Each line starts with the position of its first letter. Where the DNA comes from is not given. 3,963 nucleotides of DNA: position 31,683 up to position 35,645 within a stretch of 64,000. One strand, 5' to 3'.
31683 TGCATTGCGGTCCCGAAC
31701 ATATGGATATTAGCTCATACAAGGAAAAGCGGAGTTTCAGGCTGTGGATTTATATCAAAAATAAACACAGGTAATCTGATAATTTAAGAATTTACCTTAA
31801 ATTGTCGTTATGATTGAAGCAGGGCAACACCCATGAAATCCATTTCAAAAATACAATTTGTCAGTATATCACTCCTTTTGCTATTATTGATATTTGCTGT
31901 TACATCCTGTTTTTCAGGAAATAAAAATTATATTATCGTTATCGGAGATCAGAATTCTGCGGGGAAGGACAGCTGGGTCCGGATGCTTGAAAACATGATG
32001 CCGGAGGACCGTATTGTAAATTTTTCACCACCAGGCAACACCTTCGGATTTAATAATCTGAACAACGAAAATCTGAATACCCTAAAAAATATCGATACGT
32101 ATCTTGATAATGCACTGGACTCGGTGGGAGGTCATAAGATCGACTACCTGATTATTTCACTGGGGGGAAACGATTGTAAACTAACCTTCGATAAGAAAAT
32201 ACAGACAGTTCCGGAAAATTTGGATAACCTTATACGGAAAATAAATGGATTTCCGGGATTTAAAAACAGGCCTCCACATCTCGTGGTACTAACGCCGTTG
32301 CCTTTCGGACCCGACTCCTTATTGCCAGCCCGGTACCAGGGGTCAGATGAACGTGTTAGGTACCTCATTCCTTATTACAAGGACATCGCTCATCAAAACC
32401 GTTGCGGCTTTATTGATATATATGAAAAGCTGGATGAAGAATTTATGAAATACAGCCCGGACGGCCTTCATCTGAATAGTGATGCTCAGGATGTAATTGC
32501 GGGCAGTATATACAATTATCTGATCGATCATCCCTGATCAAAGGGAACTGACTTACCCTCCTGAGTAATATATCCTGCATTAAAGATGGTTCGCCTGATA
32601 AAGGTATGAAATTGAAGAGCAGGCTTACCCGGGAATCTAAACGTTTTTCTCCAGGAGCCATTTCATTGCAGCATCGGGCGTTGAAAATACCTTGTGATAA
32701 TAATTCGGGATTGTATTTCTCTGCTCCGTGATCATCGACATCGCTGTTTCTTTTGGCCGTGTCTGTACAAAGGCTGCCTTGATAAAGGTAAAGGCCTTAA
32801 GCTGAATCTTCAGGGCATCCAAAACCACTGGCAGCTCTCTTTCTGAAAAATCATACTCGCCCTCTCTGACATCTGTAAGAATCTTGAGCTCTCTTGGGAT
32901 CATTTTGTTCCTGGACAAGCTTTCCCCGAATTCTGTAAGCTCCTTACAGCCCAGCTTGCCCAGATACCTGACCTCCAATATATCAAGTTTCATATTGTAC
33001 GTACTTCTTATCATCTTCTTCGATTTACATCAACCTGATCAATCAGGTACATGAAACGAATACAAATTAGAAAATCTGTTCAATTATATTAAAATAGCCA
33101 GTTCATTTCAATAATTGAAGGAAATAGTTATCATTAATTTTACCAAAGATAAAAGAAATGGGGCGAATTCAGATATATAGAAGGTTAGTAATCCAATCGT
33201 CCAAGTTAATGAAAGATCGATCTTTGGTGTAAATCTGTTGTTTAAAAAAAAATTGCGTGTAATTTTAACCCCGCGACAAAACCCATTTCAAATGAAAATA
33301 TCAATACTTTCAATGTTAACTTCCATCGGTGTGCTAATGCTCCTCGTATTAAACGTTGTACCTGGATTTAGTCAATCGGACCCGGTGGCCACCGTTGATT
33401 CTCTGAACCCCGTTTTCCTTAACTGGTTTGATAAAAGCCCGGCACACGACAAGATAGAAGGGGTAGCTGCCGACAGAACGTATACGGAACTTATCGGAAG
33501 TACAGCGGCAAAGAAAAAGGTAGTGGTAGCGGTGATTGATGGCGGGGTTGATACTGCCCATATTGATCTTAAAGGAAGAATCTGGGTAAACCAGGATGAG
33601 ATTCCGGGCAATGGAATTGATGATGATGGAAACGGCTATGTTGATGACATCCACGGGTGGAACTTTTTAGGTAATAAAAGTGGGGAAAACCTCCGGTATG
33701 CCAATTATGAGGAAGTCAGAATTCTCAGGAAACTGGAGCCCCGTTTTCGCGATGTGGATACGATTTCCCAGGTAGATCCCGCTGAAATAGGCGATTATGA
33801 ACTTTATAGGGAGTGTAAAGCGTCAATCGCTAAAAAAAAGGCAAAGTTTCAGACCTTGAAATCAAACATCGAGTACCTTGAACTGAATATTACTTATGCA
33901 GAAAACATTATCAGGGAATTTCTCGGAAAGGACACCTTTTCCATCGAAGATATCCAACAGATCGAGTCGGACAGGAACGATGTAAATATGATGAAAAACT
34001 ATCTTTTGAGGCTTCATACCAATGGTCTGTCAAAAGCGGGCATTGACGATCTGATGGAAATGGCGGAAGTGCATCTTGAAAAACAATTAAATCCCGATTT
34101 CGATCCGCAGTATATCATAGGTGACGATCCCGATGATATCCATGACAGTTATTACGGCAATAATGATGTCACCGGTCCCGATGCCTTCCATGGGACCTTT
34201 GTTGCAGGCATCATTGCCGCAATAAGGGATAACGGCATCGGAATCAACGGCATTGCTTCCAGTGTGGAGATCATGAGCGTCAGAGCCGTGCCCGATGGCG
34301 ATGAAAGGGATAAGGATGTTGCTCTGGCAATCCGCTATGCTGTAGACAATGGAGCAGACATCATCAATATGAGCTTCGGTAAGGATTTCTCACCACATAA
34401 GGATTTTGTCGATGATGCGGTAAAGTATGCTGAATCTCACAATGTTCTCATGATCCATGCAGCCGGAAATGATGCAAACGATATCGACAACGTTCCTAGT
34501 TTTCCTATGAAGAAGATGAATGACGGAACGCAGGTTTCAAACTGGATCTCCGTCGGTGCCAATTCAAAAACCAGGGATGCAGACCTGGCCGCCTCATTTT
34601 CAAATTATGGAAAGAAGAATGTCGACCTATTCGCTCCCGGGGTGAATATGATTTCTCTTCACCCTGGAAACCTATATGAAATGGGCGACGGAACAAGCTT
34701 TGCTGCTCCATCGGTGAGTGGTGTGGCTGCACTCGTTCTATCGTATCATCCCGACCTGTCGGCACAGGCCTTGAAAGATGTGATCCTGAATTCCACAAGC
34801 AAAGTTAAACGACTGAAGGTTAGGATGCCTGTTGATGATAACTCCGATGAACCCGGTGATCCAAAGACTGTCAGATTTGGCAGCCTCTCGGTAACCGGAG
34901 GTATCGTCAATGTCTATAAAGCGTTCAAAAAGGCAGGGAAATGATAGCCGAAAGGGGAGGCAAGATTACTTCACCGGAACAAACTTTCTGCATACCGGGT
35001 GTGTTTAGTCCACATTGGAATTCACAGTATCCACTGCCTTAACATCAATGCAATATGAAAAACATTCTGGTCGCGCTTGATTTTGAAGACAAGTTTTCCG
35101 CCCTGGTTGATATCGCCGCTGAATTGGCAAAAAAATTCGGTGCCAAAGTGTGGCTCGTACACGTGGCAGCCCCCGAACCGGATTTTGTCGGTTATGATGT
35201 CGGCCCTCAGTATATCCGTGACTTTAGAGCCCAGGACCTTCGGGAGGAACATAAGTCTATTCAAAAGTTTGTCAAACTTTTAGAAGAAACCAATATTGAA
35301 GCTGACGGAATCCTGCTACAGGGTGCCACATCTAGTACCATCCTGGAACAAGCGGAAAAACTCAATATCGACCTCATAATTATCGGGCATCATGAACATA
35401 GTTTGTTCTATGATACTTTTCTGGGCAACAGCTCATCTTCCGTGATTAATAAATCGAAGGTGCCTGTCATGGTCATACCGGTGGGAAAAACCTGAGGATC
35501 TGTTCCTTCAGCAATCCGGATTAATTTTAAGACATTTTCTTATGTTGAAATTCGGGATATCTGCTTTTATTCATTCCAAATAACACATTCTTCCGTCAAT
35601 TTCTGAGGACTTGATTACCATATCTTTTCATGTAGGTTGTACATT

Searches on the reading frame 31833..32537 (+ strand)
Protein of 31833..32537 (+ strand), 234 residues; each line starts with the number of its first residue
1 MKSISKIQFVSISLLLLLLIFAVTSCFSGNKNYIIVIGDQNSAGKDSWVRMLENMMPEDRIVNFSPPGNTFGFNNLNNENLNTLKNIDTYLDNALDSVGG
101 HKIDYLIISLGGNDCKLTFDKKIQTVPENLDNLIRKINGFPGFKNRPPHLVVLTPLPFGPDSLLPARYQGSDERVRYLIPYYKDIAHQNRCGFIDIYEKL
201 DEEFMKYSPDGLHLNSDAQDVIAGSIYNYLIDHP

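Call 67: search_protein_families(library=pfam, proteins=[window:31833-32537:+], max_evalue=0.00001)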
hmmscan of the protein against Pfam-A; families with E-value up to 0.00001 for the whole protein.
window:31833-32537:+ (234 aa): 2 families
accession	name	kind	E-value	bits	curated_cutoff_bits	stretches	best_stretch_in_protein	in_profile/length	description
PF13472.12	Lipase_GDSL_2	-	3.2e-14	54.3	32.9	1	42-219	16-176/178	GDSL-like Lipase/Acylhydrolase family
PF00657.28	Lipase_GDSL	-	1.8e-11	45.1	23.6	1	39-223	14-205/208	GDSL-like Lipase/Acylhydrolase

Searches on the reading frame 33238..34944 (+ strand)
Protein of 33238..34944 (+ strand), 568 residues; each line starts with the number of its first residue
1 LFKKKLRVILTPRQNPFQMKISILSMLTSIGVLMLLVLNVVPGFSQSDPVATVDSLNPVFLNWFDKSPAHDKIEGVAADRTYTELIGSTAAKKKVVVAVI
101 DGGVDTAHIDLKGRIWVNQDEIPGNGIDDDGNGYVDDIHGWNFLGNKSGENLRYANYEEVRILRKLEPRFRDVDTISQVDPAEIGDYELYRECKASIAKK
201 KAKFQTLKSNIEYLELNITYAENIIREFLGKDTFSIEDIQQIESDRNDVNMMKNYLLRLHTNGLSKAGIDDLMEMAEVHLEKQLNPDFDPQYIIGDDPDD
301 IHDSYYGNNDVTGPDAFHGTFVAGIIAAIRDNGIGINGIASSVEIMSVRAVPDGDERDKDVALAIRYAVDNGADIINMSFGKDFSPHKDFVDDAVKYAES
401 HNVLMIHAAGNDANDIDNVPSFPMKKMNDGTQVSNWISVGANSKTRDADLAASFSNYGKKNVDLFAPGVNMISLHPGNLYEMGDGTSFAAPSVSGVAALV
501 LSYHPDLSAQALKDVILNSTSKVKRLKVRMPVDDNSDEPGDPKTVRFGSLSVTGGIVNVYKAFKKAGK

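Call 67: search_protein_families(library=pfam, proteins=[window:33238-34944:+], max_evalue=0.00001)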
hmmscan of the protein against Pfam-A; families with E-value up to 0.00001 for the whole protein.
window:33238-34944:+ (568 aa): 1 family
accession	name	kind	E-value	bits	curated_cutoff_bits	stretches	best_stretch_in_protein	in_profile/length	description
PF00082.27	Peptidase_S8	-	2.4e-52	178.5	21.8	1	92-523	1-276/288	Subtilase family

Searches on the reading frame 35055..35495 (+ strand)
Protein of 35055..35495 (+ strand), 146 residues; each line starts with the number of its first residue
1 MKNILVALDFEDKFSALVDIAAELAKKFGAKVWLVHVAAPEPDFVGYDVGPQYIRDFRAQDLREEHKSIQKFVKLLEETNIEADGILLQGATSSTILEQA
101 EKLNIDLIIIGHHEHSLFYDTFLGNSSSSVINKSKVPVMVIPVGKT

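Call 68: search_protein_families(library=pfam, proteins=[window:35055-35495:+], max_evalue=0.00001)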
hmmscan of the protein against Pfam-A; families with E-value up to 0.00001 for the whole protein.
window:35055-35495:+ (146 aa): 1 family
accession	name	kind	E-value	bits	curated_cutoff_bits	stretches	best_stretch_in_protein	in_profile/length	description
PF00582.32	Usp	-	2.1e-25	90.4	24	1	1-142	1-141/141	Universal stress protein family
